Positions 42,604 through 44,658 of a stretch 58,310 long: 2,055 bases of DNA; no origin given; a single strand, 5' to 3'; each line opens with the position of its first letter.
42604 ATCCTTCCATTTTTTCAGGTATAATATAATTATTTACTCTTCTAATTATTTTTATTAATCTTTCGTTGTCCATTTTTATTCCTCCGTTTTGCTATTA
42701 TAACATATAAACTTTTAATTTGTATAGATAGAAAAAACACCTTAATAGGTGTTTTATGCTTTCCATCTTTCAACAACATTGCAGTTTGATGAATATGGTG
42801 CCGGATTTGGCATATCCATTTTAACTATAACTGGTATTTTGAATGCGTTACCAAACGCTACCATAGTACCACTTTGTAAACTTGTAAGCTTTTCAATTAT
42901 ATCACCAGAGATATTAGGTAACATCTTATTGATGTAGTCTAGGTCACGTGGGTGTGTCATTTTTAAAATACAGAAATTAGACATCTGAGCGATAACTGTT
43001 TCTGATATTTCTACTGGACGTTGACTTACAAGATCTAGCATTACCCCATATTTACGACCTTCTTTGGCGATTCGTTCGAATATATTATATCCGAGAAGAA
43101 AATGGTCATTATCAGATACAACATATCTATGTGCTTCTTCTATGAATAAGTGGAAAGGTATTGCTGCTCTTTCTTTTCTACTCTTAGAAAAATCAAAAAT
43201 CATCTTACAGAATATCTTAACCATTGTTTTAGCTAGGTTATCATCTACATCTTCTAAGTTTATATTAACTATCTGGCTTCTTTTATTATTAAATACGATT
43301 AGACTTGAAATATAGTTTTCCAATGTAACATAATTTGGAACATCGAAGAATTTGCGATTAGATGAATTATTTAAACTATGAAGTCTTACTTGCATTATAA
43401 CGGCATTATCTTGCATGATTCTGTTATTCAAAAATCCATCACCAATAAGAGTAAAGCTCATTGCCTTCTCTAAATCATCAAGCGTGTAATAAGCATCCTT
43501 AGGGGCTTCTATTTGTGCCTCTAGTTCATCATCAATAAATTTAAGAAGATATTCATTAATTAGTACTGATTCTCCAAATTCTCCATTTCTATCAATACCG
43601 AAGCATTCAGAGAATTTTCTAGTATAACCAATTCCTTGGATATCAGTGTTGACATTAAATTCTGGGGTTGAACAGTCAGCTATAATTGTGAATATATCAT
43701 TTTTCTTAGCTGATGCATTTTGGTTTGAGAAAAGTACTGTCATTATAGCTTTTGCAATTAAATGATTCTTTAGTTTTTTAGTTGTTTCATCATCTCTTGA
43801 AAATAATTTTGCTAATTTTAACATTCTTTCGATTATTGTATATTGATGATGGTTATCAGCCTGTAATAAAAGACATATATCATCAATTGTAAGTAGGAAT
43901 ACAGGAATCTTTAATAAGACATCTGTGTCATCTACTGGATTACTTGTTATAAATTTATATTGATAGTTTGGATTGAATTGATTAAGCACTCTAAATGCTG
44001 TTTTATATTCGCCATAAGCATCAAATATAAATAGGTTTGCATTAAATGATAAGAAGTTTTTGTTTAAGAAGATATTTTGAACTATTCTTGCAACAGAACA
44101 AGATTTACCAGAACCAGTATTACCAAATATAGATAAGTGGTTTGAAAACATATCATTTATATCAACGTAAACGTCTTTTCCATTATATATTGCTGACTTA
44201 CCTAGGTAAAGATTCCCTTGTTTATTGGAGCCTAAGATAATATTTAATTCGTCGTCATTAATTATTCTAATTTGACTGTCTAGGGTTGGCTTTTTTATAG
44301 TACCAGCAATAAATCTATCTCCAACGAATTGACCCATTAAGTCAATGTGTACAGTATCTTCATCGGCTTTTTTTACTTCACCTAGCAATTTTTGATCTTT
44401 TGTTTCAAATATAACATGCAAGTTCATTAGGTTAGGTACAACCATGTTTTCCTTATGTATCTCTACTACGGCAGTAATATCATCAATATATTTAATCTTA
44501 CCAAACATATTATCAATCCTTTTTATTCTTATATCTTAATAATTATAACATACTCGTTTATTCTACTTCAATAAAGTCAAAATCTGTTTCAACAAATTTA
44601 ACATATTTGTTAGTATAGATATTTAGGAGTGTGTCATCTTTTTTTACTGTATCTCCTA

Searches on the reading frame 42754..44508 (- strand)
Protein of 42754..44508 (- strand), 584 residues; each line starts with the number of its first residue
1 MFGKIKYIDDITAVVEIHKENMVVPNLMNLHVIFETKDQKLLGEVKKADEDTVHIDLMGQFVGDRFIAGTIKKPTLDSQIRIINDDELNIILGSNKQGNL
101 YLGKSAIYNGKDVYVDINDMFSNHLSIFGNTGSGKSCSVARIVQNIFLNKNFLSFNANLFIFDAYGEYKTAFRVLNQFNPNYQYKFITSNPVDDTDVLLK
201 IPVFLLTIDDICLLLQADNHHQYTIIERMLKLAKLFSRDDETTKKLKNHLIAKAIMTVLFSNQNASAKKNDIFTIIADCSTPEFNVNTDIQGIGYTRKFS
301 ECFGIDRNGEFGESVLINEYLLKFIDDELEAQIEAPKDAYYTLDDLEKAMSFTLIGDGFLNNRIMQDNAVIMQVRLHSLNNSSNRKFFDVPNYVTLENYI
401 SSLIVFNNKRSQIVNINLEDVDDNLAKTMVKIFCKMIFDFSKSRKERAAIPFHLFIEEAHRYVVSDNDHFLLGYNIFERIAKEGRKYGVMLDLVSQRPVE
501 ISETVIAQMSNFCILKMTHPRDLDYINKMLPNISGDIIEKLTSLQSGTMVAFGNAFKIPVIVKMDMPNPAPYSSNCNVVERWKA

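Call 8: search_protein_families(library=pfam, proteins=[window:42754-44508:-], max_evalue=0.01)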
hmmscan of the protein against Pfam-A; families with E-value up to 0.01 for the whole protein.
window:42754-44508:- (584 aa): 2 families
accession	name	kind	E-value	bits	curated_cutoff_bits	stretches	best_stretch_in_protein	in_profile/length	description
PF01935.23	DUF87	-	1.4e-25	91.1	23.2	1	103-271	4-158/220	Helicase HerA, central domain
PF01580.24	FtsK_SpoIIIE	-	7.6e-05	22.7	24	1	103-147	23-64/221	FtsK/SpoIIIE family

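Call 11: search_protein_families(library=padloc, proteins=[window:42754-44508:-], max_evalue=0.01)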
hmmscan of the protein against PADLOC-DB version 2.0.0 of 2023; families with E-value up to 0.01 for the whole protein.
window:42754-44508:- (584 aa): 15 families
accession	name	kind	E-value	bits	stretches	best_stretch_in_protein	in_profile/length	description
PDLC04102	HerA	-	5.4e-105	350.1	1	2-582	37-637/654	-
PDLC04105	HerA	-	1.9e-70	236.1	2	391-583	358-554/576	-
PDLC04106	HerA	-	2.5e-62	209.3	1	97-583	150-647/667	-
PDLC04098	HerA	-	7.3e-56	188.1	2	365-566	436-648/686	-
PDLC02188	HerA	-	1.6e-51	173.9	1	109-583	131-561/578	-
PDLC04097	HerA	-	2.8e-51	172.9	1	10-582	43-611/618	-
PDLC02185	HerA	-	8.6e-50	168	2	411-583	406-580/585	-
PDLC04100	HerA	-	4e-45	152.6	2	416-583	405-573/580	-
PDLC04103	HerA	-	1.3e-39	134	2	373-583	360-575/579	-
PDLC04104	HerA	-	5.9e-34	115.4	1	391-583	160-355/379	-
PDLC04140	mad8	-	2.8e-20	71.1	1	110-567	17-302/314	mads_8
PDLC01055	HerA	-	1.6e-17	61.5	2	70-170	105-201/532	Type III coevolved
PDLC04101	HerA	-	2.4e-14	50.9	1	41-215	77-252/400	-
PDLC04107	HerA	-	4.5e-13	46.9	1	73-253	115-299/306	-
PDLC04099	HerA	-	1.1e-11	42.4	1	46-170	82-212/214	-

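Call 12: search_protein_families(library=ncbifam, proteins=[window:42754-44508:-], max_evalue=0.01)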
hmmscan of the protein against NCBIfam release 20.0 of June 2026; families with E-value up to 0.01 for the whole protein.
window:42754-44508:- (584 aa): 7 families
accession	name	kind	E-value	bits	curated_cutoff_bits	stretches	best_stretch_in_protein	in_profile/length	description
NF042944.1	HerA_antiphage_2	equivalog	6.5e-53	180.4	850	1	78-583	90-561/576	anti-phage-associated helicase HerA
NF042943.1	HerA_antiphage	equivalog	3.5e-44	151.3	800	2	407-582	390-566/566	anti-phage-associated helicase HerA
NF040937.1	HerA_Thermprot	equivalog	1.4e-41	142.4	800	2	393-583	289-480/487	DNA double-strand break repair helicase HerA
NF040819.1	helicase_HerA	equivalog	3.5e-29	101.8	970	2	442-583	394-536/561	DNA double-strand break repair helicase HerA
NF053655.1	CedD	equivalog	2.9e-14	52.6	600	2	114-234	214-322/527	DNA-translocating ATPase CedD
NF033849.1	ser_rich_anae_1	subfamily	2e-09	35.4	650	1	434-526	997-1099/1163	serine-rich protein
NF045971.1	conju_CD1110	equivalog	4.4e-07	28.5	325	1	97-171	391-459/752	VirB4-like conjugal transfer ATPase, CD1110 family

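Call 25: find_homologous_proteins(query=window:42754-44508:-, max_evalue=1e-30)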
Query window:42754-44508:- (584 aa): 7838 proteins with E <= 1e-30 among 8000 candidates; the best 120 are listed.
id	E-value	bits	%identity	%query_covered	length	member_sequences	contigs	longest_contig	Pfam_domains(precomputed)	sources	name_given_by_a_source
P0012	0.0e+0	1282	98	100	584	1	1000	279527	PF01935.24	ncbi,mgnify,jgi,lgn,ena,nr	ncbi:MAG: ATP-binding protein [Bacilli bacterium]|mgnify:FL=1|jgi:hypothetical protein|nr:ATP-bindin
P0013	0.0e+0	1281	97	100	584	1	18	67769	PF01935.24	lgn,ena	-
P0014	0.0e+0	1281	97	100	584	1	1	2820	PF01935.24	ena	-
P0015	0.0e+0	1280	97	100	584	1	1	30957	PF01935.24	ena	-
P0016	0.0e+0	1280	97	100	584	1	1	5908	PF01935.24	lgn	-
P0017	0.0e+0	1280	97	100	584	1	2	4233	PF01935.24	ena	-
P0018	0.0e+0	1280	97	100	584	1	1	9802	PF01935.24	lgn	-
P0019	0.0e+0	1280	97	100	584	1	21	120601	PF01935.24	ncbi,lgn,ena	-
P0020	0.0e+0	1280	97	100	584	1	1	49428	PF01935.24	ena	-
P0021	0.0e+0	1279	98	100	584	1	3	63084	PF01935.24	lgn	-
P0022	0.0e+0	1279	97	100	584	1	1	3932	PF01935.24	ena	-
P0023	0.0e+0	1279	97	100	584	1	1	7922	PF01935.24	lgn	-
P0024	0.0e+0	1279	97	100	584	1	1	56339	PF01935.24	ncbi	-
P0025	0.0e+0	1279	97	100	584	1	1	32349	PF01935.24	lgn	-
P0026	0.0e+0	1279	97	100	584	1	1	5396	PF01935.24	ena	-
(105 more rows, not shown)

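Call 29: find_related_loci(query=window:42754-44508:-, collection=genome_contigs, flank=7000)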
Query window:42754-44508:- (584 aa) in genome_contigs; peptide patterns used: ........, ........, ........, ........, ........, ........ (x = any residue, [..] = any of these).
80 stretches matched a pattern; 44 encode a relative of the query (tblastn E <= 1e-3); 43 distinct loci.
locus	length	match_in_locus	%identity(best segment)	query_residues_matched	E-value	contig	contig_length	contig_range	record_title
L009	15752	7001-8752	98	1-584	0e+0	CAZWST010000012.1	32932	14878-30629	MAG TPA_asm: uncultured Muribaculaceae bacterium isolate SRP287540_co1_203 genome assembly, contig: NODE_1307_length_329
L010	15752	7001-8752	98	1-584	0e+0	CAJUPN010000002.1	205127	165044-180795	MAG TPA_asm: uncultured Bacilli bacterium isolate MGBC164624 genome assembly, contig: MGBC164624.2, whole genome shotgun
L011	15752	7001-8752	97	1-584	0e+0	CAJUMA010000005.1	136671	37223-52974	MAG TPA_asm: uncultured Bacilli bacterium isolate MGBC156923 genome assembly, contig: MGBC156923.5, whole genome shotgun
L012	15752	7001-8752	94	1-584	0e+0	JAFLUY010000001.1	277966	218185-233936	MAG: Erysipelotrichales bacterium isolate HAN091 Seq1, whole genome shotgun sequence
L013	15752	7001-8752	93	1-584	0e+0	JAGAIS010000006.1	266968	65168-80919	MAG: Bacilli bacterium isolate RGIG8479 Water_deer_Cecum-1__c292, whole genome shotgun sequence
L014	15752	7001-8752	92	1-584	0e+0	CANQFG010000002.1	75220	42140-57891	MAG: uncultured Bacilli bacterium isolate Lapin-005__bin82 genome assembly, contig: Lapin-005__NODE_379_length_75220_cov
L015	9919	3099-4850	92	1-584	0e+0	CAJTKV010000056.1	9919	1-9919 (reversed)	MAG TPA_asm: uncultured Bacilli bacterium isolate MGBC102277 genome assembly, contig: MGBC102277.56, whole genome shotgu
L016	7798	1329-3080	92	1-584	0e+0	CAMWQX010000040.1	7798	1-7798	MAG TPA_asm: uncultured Firmicutes bacterium isolate SRR14411249_bin.2_metawrap_v1.3_MAG genome assembly, contig: NODE.3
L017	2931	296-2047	91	1-584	0e+0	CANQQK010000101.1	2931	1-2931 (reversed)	MAG: uncultured Bacilli bacterium isolate Lapin-011__bin56 genome assembly, contig: Lapin-011__NODE_49050_length_2931_co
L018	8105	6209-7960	90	1-584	0e+0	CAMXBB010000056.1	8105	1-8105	MAG TPA_asm: uncultured Firmicutes bacterium isolate SRR14411261_bin.7_metawrap_v1.3_MAG genome assembly, contig: NODE.1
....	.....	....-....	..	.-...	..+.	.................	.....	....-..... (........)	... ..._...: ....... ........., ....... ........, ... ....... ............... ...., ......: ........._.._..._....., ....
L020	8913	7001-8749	87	1-583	0e+0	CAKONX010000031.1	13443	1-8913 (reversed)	MAG: uncultured Bacilli bacterium isolate REFINED_METABAT215_TOP10_CONTIGS_1500_ASSEMBLY_K77_MERGED__Hadza_MoBio_hadza-I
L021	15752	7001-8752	86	1-584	0e+0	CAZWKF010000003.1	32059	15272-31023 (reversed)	MAG TPA_asm: uncultured Muribaculaceae bacterium isolate SRP287540_co2_425 genome assembly, contig: NODE_1388_length_320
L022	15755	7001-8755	85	1-584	0e+0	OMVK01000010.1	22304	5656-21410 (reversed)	uncultured bacterium isolate hRUG910 genome assembly, contig: NODE_2650_length_22304_cov_19.52, whole genome shotgun seq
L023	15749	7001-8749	86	1-583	0e+0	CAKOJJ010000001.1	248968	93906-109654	MAG: uncultured Bacilli bacterium isolate REFINED_METABAT215_TOP10_CONTIGS_1500_ASSEMBLY_K77_MERGED__Hadza_MoBio_hadza-A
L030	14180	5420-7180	82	1-584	0e+0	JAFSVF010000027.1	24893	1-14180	MAG: Bacilli bacterium isolate RGIG3504 Goat_Rumen.Co__c2894666, whole genome shotgun sequence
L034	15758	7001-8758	83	1-584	0e+0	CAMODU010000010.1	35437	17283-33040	MAG: uncultured bacterium isolate SRR873606_bin.1_metaWRAP_v1.3_MAG genome assembly, contig: NODE_1638_length_35437_cov_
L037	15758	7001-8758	82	1-584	0e+0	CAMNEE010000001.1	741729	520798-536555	MAG: uncultured Bacillales bacterium isolate SRR1222429_bin.164_metaWRAP_v1.3_MAG genome assembly, contig: NODE.2_length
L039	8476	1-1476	86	94-584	0e+0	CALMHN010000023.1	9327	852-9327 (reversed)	MAG TPA_asm: uncultured bacterium isolate SRR5007354_bin.6_CONCOCT_v1.1_MAG genome assembly, contig: ERZ778036.6408, who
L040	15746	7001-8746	55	1-583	0e+0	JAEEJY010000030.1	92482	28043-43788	MAG: Bacillales bacterium isolate Tb.RUG.180 k141_8659523_flag=1_multi=22.0000_len=92482, whole genome shotgun sequence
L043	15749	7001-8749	55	1-584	0e+0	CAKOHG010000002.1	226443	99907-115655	MAG: uncultured Bacilli bacterium isolate REFINED_METABAT215_TOP10_CONTIGS_1500_ASSEMBLY_K77_MERGED__Hadza_MoBio_C-REDO_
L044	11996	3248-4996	55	1-584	0e+0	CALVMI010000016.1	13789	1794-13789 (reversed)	MAG: uncultured Bacilli bacterium isolate E04__bin24 genome assembly, contig: E04__k127_3009582, whole genome shotgun se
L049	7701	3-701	93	352-584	2e-144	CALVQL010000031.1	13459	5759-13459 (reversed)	MAG: uncultured Bacilli bacterium isolate BRZ_SR__bin22 genome assembly, contig: BRZ_SR__NODE_5739_length_13459_cov_7.94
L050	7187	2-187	87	523-584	3e-30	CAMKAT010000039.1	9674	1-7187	MAG: uncultured Bacillales bacterium isolate SRR12081297_bin.31_metaWRAP_v1.3_MAG genome assembly, contig: ERZ12289777.1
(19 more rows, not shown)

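Call 33: search_solved_structures(query=window:42754-44508:-, max_evalue=0.001)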
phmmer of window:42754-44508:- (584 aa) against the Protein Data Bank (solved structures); distinct sequences matched with E-value up to 0.001: 9.
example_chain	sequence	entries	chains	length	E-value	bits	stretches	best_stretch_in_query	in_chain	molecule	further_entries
9c1m_M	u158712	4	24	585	9.6e-48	166.3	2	409-583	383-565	ATP-binding protein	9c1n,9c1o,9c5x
8xau_A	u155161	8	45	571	3.8e-38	134.6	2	393-583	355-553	ATP-binding protein | HerA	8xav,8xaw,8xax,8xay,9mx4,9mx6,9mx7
8ziq_M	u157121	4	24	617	7.3e-36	127.1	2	410-583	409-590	HerA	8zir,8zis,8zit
4d2i_A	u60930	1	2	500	1.4e-34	122.9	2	391-583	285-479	HERA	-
8j4u_M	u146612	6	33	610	6.4e-30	107.5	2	417-582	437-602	Nucleoside triphosphate hydrolase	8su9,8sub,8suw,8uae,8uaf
8wiv_A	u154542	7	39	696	3.8e-29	104.9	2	416-567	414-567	Helicase HerA central domain-containing protein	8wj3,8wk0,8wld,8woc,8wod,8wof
8yho_A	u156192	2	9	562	7.4e-26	94.1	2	414-563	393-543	DUF87 domain-containing protein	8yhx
9x1l_A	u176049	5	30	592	3e-22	82.2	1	448-565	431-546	DNA helicase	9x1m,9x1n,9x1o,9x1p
8wet_A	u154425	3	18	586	5.6e-05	25.2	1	437-527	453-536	TdpA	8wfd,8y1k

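Call 47: search_protein_families(library=pfam, proteins=[L043:1343-4561:+, L043:4600-5115:+, L043:5382-6929:+, L043:8844-9593:+, L043:9602-10168:+, L043:10216-11022:+, L040:4550-5626:+, L040:5697-6692:+, L040:8888-9697:+, L040:10225-11142:+], max_evalue=0.001)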
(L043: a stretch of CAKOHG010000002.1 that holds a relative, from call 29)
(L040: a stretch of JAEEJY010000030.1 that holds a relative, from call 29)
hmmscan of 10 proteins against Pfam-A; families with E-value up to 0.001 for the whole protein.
L043:1343-4561:+ (1072 aa): 7 families
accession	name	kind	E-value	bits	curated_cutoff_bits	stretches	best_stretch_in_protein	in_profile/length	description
PF00270.35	DEAD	-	8.3e-25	87.9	26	1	527-689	1-165/167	DEAD/DEAH box helicase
PF00271.37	Helicase_C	-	1.5e-23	83.6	23.5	1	727-831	6-109/110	Helicase conserved C-terminal domain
PF17757.6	UvrB_inter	-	9.5e-23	80.6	22.9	1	124-208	3-88/91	UvrB interaction domain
PF02559.22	CarD_TRCF_RID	-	2e-19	69.8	23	1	404-459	2-57/57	CarD-like/TRCF RID domain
PF03461.20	TRCF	-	8.9e-14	52.1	25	1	927-1016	2-91/95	TRCF domain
PF22590.2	Cas3-like_C_2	-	6.2e-05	23.7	27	0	735-832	3-105/106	CRISPR-associated nuclease/helicase Cas3, C-terminal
PF19833.4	RecG_dom3_C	-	0.00066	20.1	26.8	0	866-922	3-61/87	ATP-dependent DNA helicase RecG, domain 3, C-terminal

L043:4600-5115:+ (171 aa): 2 families
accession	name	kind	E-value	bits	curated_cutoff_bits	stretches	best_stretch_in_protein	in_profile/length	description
PF04014.23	MazE_antitoxin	-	8.3e-13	48.5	24.7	1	10-55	1-47/48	Antidote-toxin recognition MazE, bacterial antitoxin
PF15714.11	SpoVT_C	-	9.9e-05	22.9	27.5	1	56-148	1-104/128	Stage V sporulation protein T C-terminal, transcription factor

L043:5382-6929:+ (515 aa): 6 families
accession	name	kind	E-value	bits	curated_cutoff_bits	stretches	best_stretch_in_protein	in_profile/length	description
PF09334.17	tRNA-synt_1g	-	5.2e-116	388.1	20.1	2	147-361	172-390/391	tRNA synthetases class I (M)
PF00133.28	tRNA-synt_1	-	9.4e-33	114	22.7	2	2-217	22-245/414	tRNA synthetases class I (I, L, M and V)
PF01406.26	tRNA-synt_1e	-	1.3e-10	41.6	27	2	16-122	21-126/301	tRNA synthetases class I (C) catalytic domain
PF01921.24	tRNA-synt_1f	-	3.9e-08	33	27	0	258-346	239-328/360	tRNA synthetases class I (K)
PF19303.5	Anticodon_3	-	5e-08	33.4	23.5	1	383-481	11-107/152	Anticodon binding domain of methionyl tRNA ligase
PF08264.19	Anticodon_1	-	3.5e-06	27.4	25.1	1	383-480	1-98/148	Anticodon-binding domain of tRNA ligase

L043:8844-9593:+ (249 aa): 1 family
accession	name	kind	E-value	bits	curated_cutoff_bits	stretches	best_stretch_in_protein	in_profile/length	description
PF01026.27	TatD_DNase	-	3.4e-77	259.7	27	1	3-247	1-252/253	TatD related DNase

L043:9602-10168:+ (188 aa): 0 families

L043:10216-11022:+ (268 aa): 1 family
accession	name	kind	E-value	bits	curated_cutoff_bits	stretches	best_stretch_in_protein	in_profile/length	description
PF00398.26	RrnaAD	-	8.1e-59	199.3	24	1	10-264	4-263/263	Ribosomal RNA adenine dimethylase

L040:4550-5626:+ (358 aa): 0 families

L040:5697-6692:+ (331 aa): 16 families
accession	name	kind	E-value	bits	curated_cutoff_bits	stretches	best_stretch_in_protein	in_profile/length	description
PF00448.28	SRP54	-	8.2e-80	267.5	22.7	1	127-326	1-195/196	SRP54-type protein, GTPase domain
PF02881.24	SRP54_N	-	1.1e-15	58.1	22.4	1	41-106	2-75/75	SRP54-type protein, helical bundle domain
PF06414.18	Zeta_toxin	-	6.1e-08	32.8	22.3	1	121-232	10-119/199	Zeta toxin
PF13604.12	AAA_30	-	1.1e-06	29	27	1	122-224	13-104/191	AAA domain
PF13207.12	AAA_17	-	2.8e-05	24.8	27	1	133-232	1-94/136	AAA domain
PF25199.1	nSTAND_NTPase5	-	3.2e-05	24.2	34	1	117-210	29-125/145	Novel STAND NTPase 5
PF03308.22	MeaB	-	4.1e-05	23.2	23.1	1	116-164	22-70/273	Methylmalonyl Co-A mutase-associated GTPase MeaB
PF01583.26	APS_kinase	-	4.6e-05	23.9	21.1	1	128-170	3-45/152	Adenylylsulphate kinase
PF13614.12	AAA_31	-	5.5e-05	23.6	27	0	137-165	12-40/177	AAA domain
PF13401.12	AAA_22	-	7e-05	23.6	27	1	126-234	4-108/130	AAA domain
PF09848.15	SLFN-g3_helicase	-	9.7e-05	22.2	24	1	129-253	3-122/354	Schlafen group 3, DNA/RNA helicase domain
PF04851.21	ResIII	-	0.00013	22.3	22.5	1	116-226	12-119/164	Type III restriction enzyme, res subunit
PF13671.12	AAA_33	-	0.00017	22.3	27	1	129-217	1-79/143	AAA domain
PF00004.35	AAA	-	0.00048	21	21.2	1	130-258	1-111/131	ATPase family associated with various cellular activities (AAA)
PF13479.12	AAA_24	-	0.00049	20.4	27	0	129-222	4-78/195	AAA domain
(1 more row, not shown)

L040:8888-9697:+ (269 aa): 0 families

L040:10225-11142:+ (305 aa): 0 families
